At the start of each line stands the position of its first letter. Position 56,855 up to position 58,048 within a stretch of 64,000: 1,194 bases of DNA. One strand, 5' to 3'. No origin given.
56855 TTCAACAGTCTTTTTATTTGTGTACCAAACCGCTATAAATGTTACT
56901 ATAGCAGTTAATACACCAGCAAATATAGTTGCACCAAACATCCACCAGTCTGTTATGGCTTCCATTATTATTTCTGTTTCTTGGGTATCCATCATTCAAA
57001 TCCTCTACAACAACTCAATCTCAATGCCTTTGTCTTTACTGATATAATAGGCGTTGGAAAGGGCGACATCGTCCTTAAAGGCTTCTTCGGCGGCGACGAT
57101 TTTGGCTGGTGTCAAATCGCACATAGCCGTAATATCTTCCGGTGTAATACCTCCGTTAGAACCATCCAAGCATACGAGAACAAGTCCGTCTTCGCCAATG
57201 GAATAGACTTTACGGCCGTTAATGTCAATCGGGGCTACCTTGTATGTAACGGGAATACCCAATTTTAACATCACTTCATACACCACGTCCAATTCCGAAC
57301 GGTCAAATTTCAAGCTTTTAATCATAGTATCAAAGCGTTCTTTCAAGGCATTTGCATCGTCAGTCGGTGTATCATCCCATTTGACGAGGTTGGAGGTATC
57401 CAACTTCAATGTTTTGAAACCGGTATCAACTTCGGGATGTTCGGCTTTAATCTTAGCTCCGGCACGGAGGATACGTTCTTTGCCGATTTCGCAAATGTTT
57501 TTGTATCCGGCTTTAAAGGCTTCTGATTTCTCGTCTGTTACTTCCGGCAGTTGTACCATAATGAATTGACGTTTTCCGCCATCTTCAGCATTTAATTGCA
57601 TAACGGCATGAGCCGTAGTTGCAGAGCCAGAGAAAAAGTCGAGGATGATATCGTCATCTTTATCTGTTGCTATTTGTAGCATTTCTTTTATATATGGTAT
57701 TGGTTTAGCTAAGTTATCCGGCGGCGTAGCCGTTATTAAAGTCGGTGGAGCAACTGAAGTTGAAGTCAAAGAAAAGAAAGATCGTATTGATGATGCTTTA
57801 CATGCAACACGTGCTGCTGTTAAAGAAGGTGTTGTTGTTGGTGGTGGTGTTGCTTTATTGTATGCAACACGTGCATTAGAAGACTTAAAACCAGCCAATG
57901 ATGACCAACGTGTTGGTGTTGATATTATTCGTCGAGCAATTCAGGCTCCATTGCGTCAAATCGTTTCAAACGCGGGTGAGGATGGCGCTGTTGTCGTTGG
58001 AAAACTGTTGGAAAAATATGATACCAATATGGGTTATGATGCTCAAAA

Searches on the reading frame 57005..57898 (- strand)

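Call 87: search_protein_families(library=padloc, proteins=[window:57005-57898:-], max_evalue=0.001)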
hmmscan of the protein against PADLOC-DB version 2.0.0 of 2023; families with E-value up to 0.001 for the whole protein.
window:57005-57898:- (297 aa): 17 families
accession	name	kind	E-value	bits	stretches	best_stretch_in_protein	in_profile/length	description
PDLC03634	MTase_III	-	3.1e-68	229.1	1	63-293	391-616/621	Type III methyltransferase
PDLC03637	MTase_III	-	3.9e-38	129.4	1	64-168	401-506/513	Type III methyltransferase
PDLC03641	MTase_III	-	3.2e-36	123.1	1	63-182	393-513/657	Type III methyltransferase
PDLC03639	MTase_III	-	6.6e-15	52.4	1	62-164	425-522/639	Type III methyltransferase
PDLC03640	MTase_III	-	3e-14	50.3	1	65-123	380-437/654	Type III methyltransferase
PDLC03644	MTase_III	-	6.4e-14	49.6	1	64-124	329-388/542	Type III methyltransferase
PDLC03642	MTase_III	-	7.2e-13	46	1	62-119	343-399/528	Type III methyltransferase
PDLC03645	MTase_III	-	6.7e-11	39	1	77-127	482-532/709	Type III methyltransferase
PDLC03643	MTase_III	-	3.4e-10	37.6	1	64-124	214-273/465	Type III methyltransferase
PDLC03646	MTase_III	-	2.3e-09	33.6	1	72-134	778-843/1057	Type III methyltransferase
PDLC03278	MTase_II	-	7.9e-08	30.1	1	64-134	288-361/390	Type II methyltransferase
PDLC03635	MTase_III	-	9.5e-06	22.6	1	63-103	513-552/708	Type III methyltransferase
PDLC03371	MTase_II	-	1.3e-05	22.9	1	65-103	195-232/260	Type II methyltransferase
PDLC03636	MTase_III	-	2.3e-05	21.4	1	64-121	347-397/575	Type III methyltransferase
PDLC03339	MTase_II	-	4.5e-05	20.4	1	64-104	213-252/399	Type II methyltransferase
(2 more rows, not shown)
